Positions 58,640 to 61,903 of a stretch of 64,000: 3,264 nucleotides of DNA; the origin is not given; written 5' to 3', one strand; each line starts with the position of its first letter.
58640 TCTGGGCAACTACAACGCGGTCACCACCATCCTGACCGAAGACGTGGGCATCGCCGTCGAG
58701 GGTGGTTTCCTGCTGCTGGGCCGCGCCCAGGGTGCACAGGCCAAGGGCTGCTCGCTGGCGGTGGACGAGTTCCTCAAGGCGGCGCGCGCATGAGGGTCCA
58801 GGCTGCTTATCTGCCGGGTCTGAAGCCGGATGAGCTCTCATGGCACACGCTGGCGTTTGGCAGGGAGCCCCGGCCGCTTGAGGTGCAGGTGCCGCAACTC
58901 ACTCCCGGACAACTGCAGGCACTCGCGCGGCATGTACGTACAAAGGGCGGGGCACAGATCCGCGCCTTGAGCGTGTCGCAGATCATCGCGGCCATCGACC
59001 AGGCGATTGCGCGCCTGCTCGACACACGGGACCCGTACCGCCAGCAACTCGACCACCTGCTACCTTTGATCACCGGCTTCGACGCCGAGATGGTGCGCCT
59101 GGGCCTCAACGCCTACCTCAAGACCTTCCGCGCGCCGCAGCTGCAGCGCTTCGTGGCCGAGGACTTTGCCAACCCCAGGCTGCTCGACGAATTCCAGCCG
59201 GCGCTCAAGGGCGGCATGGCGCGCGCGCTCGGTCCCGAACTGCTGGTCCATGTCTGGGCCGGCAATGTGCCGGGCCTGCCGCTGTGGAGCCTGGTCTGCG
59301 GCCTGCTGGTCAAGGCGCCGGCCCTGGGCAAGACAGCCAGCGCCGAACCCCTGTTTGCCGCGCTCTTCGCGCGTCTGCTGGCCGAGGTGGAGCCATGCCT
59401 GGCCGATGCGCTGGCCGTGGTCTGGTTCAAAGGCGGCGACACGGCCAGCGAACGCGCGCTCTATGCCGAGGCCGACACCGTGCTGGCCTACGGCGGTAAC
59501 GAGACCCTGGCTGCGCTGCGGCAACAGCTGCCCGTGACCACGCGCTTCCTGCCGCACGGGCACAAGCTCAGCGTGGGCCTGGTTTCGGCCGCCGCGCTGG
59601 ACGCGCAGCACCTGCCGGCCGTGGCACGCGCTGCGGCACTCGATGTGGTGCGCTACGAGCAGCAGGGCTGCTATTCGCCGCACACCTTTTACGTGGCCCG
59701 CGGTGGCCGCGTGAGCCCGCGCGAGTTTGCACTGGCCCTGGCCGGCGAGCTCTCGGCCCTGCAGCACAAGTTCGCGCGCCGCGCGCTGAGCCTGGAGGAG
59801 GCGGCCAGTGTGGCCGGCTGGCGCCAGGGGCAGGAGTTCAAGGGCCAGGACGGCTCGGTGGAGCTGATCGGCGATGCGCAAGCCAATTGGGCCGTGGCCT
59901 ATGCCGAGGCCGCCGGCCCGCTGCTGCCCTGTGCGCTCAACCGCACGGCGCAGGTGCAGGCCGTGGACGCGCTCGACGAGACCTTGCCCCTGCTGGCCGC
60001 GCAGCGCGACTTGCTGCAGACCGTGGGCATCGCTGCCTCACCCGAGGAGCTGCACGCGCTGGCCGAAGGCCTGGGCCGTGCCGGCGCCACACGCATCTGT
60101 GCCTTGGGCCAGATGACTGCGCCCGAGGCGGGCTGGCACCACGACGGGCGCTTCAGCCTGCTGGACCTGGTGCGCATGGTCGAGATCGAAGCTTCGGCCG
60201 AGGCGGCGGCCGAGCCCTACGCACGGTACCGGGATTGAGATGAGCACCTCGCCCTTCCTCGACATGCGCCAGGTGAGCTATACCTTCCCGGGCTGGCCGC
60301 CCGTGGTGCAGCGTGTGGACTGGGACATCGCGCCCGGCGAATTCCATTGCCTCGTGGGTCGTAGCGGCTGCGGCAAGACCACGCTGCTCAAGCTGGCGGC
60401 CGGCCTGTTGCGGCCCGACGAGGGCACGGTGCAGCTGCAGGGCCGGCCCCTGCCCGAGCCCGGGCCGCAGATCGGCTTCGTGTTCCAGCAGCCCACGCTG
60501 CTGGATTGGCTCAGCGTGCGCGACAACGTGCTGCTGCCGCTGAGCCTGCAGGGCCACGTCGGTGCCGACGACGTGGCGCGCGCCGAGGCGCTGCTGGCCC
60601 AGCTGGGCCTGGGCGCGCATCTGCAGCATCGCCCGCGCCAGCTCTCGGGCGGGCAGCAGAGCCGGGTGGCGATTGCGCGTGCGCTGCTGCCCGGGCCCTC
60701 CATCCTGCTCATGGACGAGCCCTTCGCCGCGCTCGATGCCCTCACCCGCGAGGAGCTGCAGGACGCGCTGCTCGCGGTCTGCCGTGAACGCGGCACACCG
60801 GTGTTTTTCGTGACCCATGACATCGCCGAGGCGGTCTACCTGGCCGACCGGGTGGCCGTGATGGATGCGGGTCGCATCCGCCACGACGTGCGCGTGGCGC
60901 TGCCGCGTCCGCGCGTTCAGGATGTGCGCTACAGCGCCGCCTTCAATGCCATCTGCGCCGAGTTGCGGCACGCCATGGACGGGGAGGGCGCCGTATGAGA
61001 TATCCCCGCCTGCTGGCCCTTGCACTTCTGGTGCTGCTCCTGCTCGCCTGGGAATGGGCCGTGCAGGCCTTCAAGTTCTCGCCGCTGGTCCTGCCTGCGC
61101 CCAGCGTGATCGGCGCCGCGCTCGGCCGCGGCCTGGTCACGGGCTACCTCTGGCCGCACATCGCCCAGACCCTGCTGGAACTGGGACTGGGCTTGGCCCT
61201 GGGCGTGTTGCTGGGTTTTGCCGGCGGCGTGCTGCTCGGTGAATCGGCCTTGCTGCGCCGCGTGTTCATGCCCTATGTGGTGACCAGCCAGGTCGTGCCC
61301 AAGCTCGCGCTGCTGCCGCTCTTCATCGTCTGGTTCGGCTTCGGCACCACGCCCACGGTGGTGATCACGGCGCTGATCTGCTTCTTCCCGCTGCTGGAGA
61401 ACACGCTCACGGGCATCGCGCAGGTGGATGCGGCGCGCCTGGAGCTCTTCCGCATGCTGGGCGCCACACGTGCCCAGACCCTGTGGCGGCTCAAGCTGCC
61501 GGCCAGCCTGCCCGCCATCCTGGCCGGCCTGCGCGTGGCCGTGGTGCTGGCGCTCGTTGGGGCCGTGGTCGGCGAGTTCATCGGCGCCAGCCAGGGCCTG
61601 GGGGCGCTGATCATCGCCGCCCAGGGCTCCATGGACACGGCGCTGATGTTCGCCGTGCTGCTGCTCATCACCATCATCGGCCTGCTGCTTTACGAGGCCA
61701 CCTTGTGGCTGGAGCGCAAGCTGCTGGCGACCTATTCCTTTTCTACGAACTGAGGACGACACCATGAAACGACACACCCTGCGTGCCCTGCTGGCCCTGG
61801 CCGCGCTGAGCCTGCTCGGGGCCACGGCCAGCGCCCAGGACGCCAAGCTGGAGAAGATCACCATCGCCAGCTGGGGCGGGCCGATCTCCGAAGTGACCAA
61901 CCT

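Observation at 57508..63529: TPP riboswitch controlling a LuxE/LuxC carboxylate-reducing pair, a ThiXYZ-like ABC importer and an SDR: candidate undescribed reductive salvage of oxidised thiamine precursors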

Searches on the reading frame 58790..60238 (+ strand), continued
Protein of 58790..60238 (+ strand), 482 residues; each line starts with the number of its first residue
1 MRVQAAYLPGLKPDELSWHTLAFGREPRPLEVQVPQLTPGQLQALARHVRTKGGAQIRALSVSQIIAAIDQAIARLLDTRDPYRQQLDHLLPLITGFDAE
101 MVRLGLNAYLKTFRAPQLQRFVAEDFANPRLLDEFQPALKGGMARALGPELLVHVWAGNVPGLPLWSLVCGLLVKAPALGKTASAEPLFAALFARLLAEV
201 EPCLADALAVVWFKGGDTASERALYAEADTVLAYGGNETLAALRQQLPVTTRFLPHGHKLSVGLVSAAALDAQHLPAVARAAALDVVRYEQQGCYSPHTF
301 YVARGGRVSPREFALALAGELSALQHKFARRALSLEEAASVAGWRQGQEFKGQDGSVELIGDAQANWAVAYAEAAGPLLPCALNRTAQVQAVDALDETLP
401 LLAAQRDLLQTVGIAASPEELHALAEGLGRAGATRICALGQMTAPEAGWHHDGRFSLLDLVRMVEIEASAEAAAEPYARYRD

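Call 81: search_protein_families(library=ncbifam, proteins=[L085:1624-2943:+, L091:3549-4874:+], max_evalue=1e-10)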
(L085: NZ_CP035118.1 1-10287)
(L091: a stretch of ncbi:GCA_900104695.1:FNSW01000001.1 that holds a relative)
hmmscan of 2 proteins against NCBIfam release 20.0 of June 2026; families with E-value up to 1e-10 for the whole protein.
L085:1624-2943:+ (440 aa): 6 families
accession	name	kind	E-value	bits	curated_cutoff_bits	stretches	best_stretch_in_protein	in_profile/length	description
TIGR03173.1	pbuX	subfamily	5.3e-97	325.1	414.15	1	25-422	2-406/407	xanthine permease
TIGR00801.1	ncs2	superfamily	1.5e-68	231.6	291.8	1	20-419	6-413/415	NCS2 family nucleobase:cation symporter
NF007995.0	PRK10720.1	equivalog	1.1e-25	90.4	477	1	20-392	16-380/429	uracil permease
NF037981.1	NCS2_1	subfamily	1.5e-23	83.3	40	1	30-416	14-415/419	purine/pyrimidine permease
NF008502.0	PRK11412.1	equivalog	9.9e-19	67.8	370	1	23-419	12-424/433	uracil/xanthine transporter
TIGR03616.1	RutG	equivalog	1.6e-18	66.7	758.65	1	6-383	17-392/429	pyrimidine utilization transport protein G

L091:3549-4874:+ (442 aa): 6 families
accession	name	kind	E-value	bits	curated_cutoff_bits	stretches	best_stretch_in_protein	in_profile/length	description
TIGR03173.1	pbuX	subfamily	1.1e-97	327.4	414.15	1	32-430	1-406/407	xanthine permease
TIGR00801.1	ncs2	superfamily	1e-66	225.7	291.8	1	24-428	2-414/415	NCS2 family nucleobase:cation symporter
NF037981.1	NCS2_1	subfamily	5.7e-28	97.9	40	1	38-426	14-417/419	purine/pyrimidine permease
NF007995.0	PRK10720.1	equivalog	2.6e-26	92.4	477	1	19-429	7-405/429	uracil permease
TIGR03616.1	RutG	equivalog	1.4e-24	86.6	758.65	1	19-377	22-375/429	pyrimidine utilization transport protein G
NF008502.0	PRK11412.1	equivalog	5e-23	81.9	370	1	29-428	10-425/433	uracil/xanthine transporter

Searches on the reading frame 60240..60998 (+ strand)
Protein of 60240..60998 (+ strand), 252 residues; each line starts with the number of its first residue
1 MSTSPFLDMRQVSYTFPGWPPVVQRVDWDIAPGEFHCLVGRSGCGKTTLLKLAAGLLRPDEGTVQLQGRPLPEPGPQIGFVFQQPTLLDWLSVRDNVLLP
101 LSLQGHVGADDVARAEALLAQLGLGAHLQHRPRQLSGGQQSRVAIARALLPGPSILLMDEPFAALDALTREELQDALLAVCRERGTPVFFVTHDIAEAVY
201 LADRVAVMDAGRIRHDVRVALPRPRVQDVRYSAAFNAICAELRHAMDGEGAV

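Call 3: search_protein_families(library=pfam, proteins=[window:60240-60998:+])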
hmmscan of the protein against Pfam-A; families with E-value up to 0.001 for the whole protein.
window:60240-60998:+ (252 aa): 2 families
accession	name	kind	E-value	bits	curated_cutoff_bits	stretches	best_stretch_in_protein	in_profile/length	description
PF00005.33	ABC_tran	-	4.4e-34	118.5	25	1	24-163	2-137/137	ABC transporter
PF13304.12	AAA_21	-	2.2e-08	35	27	0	133-195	236-300/304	AAA domain, putative AbiEii toxin, Type IV TA system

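Call 4: search_protein_families(library=ncbifam, proteins=[window:60240-60998:+])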
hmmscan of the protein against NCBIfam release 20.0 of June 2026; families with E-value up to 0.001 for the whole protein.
window:60240-60998:+ (252 aa): 187 families (the best 25 are shown)
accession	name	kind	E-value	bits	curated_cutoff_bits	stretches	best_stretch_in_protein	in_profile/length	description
TIGR01184.1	ntrCD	subfamily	7.9e-56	189.2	291.8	1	24-226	2-209/230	nitrate ABC transporter ATP-binding protein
NF008421.0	PRK11248.1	equivalog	1.5e-55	188.4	357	1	7-216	2-212/255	taurine ABC transporter ATP-binding subunit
NF008420.0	PRK11247.1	equivalog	7.7e-54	182.6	395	1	21-236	26-235/257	aliphatic sulfonates ABC transporter ATP-binding protein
TIGR03265.1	PhnT2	equivalog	2.8e-52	178.1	457.7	1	7-214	5-214/353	putative 2-aminoethylphosphonate ABC transporter ATP-binding protein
NF040729.1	ABC_ATP_SaoA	equivalog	1.9e-51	174.9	360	1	22-239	20-240/248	ABC transporter ATP-binding protein SaoA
NF006987.0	PRK09452.1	equivalog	3.4e-49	167.5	482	1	3-216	14-229/378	spermidine/putrescine ABC transporter ATP-binding protein PotA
TIGR00968.1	3a0106s01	subfamily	2.7e-47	161.3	342.75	1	20-214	13-210/237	sulfate ABC transporter ATP-binding protein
TIGR01187.1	potA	subfamily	6.1e-47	160.3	355.6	1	38-216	1-182/325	polyamine ABC transporter ATP-binding protein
TIGR01186.1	proV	subfamily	1.7e-46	159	326.6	1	22-213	8-208/363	betaine/proline/choline family ABC transporter ATP-binding protein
NF008653.0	PRK11650.1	subfamily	1.8e-45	155.5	432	1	7-213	4-213/357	sn-glycerol-3-phosphate ABC transporter ATP-binding protein UgpC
TIGR02142.1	modC_ABC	equivalog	2.3e-45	155.4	285.05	1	29-215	19-212/353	molybdenum ABC transporter ATP-binding protein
TIGR02982.1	heterocyst_DevA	subfamily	5.1e-44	150.5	295.8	1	22-213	20-219/220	ABC exporter ATP-binding subunit, DevA family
NF011967.0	PRK15439.1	equivalog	2.5e-43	148.3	586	2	3-213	8-218/510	autoinducer 2 ABC transporter ATP-binding protein LsrA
NF040840.2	tungstate_WtpC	equivalog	4.7e-43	147.8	440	1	23-215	16-211/347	tungstate ABC transporter ATP-binding protein WtpC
NF043075.1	MMSYN1_0197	equivalog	5.4e-42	143.9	550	1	7-214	3-212/341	spermidine/putrescine ABC transporter ATP-binding protein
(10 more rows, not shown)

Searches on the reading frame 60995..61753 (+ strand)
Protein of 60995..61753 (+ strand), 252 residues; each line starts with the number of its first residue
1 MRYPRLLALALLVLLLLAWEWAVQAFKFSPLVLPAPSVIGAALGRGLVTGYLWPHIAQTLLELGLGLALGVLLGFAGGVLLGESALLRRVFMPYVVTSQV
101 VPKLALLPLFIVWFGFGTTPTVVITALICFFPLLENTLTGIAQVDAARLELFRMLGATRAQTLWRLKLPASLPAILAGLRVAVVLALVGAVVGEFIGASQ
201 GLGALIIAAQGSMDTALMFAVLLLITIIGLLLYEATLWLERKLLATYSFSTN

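Call 3: search_protein_families(library=pfam, proteins=[window:60995-61753:+])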
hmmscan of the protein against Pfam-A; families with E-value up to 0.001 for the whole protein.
window:60995-61753:+ (252 aa): 1 family
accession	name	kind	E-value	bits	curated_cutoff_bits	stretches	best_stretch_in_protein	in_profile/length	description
PF00528.27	BPD_transp_1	-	6e-31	108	26.4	1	74-243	9-182/184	Binding-protein-dependent transport system inner membrane component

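Call 4: search_protein_families(library=ncbifam, proteins=[window:60995-61753:+])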
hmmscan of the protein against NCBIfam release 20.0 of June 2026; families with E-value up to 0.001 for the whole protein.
window:60995-61753:+ (252 aa): 11 families
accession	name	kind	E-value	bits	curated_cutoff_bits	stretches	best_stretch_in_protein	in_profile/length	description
NF040733.1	ABC_perm_U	equivalog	1.6e-37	129.4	295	1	7-244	10-246/251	ABC transporter permease subunit SaoP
NF007545.0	PRK10160.1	equivalog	3.3e-31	108.7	342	1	7-244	26-268/275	taurine ABC transporter permease TauC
NF008470.0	PRK11365.1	equivalog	3.4e-25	88.9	347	1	11-244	17-250/263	aliphatic sulfonate ABC transporter permease SsuC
TIGR01183.1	ntrB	equivalog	5.6e-18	65.4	209.05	1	49-235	13-198/202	nitrate ABC transporter permease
TIGR03416.1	ABC_choXWV_perm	equivalog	4.5e-17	62.4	363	1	51-232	83-263/267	choline ABC transporter permease subunit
NF008196.0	PRK10952.1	equivalog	8.1e-16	57.8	439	1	9-233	109-322/356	glycine betaine/L-proline ABC transporter permease ProW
NF011624.0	PRK15050.1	equivalog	2.4e-06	26.9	247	1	116-233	157-279/297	2-aminoethylphosphonate ABC transporter permease subunit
TIGR02141.1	modB_ABC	equivalog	5.2e-05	23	182.6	1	114-233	76-202/208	molybdate ABC transporter permease subunit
NF007044.0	PRK09497.1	equivalog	0.00014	21.4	348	1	121-240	152-279/285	spermidine/putrescine ABC transporter permease PotB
NF043074.1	MMSYN1_0196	equivalog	0.00017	21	350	1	114-200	133-220/277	spermidine/putrescine ABC transporter permease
NF011712.0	PRK15133.1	subfamily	0.00061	18.8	445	0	153-232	264-344/364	microcin C ABC transporter permease YejB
